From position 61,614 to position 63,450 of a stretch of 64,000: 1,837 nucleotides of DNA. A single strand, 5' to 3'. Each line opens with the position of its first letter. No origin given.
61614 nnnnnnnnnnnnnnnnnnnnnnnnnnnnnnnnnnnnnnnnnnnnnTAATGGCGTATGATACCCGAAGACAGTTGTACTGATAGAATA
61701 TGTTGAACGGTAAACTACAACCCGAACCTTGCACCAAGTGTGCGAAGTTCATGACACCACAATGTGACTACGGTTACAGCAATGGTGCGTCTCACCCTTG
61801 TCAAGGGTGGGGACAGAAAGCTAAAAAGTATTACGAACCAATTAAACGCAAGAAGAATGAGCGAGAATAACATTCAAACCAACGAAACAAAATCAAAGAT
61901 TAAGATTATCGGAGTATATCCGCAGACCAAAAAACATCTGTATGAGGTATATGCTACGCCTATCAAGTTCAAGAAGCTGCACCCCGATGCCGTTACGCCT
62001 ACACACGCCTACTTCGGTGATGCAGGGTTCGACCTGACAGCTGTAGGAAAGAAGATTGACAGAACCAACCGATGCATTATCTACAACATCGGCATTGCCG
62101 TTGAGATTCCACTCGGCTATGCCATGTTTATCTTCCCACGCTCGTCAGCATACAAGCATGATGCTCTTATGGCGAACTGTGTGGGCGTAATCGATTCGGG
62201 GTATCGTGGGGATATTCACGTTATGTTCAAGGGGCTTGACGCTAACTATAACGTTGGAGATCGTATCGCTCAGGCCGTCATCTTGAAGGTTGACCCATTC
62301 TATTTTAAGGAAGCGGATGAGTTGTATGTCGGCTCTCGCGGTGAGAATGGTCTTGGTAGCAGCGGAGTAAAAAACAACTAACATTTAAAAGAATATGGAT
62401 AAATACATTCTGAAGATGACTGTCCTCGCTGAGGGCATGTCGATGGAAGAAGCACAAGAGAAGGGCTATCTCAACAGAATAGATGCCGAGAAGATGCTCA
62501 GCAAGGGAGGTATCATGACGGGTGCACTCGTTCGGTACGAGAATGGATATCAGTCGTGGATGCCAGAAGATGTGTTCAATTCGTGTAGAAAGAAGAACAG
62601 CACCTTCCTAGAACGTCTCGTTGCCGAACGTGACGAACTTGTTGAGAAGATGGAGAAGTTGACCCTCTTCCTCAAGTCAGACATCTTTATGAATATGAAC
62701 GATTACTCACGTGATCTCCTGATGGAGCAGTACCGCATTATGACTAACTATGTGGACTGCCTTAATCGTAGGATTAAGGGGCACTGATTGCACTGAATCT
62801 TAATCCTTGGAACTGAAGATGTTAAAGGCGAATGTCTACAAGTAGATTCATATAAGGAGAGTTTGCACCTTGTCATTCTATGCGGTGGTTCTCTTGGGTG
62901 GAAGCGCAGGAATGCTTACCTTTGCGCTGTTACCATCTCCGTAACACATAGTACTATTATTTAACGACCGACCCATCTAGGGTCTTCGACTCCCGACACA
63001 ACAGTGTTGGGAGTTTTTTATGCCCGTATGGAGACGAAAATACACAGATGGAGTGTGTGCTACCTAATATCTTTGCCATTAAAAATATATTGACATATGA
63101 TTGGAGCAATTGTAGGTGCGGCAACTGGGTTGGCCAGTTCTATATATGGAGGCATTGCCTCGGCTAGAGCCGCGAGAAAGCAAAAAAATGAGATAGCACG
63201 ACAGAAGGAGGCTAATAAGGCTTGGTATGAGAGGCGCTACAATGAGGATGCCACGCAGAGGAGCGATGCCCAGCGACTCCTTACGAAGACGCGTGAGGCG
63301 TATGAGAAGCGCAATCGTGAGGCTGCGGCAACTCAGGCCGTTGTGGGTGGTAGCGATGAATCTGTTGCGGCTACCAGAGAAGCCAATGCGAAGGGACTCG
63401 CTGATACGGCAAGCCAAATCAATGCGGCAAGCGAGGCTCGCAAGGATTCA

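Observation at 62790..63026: Conserved ~80-bp double-hairpin 3' module present as an inverted pair bracketing the 24-kb early/lysogeny block, with compensatory base changes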

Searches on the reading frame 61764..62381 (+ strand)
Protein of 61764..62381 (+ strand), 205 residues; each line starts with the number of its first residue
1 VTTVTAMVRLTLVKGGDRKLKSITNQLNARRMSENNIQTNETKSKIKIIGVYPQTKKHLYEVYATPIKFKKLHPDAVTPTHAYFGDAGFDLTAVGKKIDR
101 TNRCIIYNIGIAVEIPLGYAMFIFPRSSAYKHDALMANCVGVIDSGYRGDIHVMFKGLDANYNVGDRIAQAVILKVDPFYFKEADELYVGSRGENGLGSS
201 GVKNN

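Call 10: search_protein_families(library=pfam, proteins=[window:61764-62381:+], max_evalue=0.01)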
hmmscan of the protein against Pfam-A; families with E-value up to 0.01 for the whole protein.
window:61764-62381:+ (205 aa): 2 families
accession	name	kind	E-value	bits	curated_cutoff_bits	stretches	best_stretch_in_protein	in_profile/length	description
PF00692.24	dUTPase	-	1.4e-17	64.1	22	1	78-201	5-129/129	dUTPase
PF22769.1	DCD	-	0.00053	20.6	27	1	102-172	76-149/153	dCTP deaminase-like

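Call 11: search_protein_families(library=phrogs, proteins=[window:61764-62381:+], max_evalue=0.001)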
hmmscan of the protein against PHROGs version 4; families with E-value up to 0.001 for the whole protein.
window:61764-62381:+ (205 aa): 1 family
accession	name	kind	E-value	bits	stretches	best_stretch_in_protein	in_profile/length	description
phrog_135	-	DNA, RNA and nucleotide metabolism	7.3e-44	152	1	11-204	94-293/463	dUTPase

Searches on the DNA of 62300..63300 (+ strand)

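Call 7: search_dna_similar(query=window:62300-63300:+, collection=phages, mode=distant, max_rows=30)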
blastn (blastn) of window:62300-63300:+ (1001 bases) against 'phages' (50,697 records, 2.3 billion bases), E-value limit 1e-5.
No match.

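Call 9: search_rna_families(source=window, start=62600, end=63200, threshold=evalue, max_evalue=10)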
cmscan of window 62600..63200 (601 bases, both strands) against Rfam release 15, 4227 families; matches with E-value up to 10: 3.
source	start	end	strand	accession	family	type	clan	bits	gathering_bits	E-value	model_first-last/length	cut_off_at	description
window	62936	63021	+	RF02837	anti-hemB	Gene; sRNA;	-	14.9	49.5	0.86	1-81/81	no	Burkholderia RNA 7 (anti-hemB)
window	63147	63167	-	RF02202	UCA1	Gene; lncRNA;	-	13.2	80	1.3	55-75/75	no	Urothelial cancer associated 1 conserved region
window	63081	63108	+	RF01727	SAM-SAH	Cis-reg; riboswitch;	-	12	40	6.1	1-49/49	no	SAM/SAH riboswitch aptamer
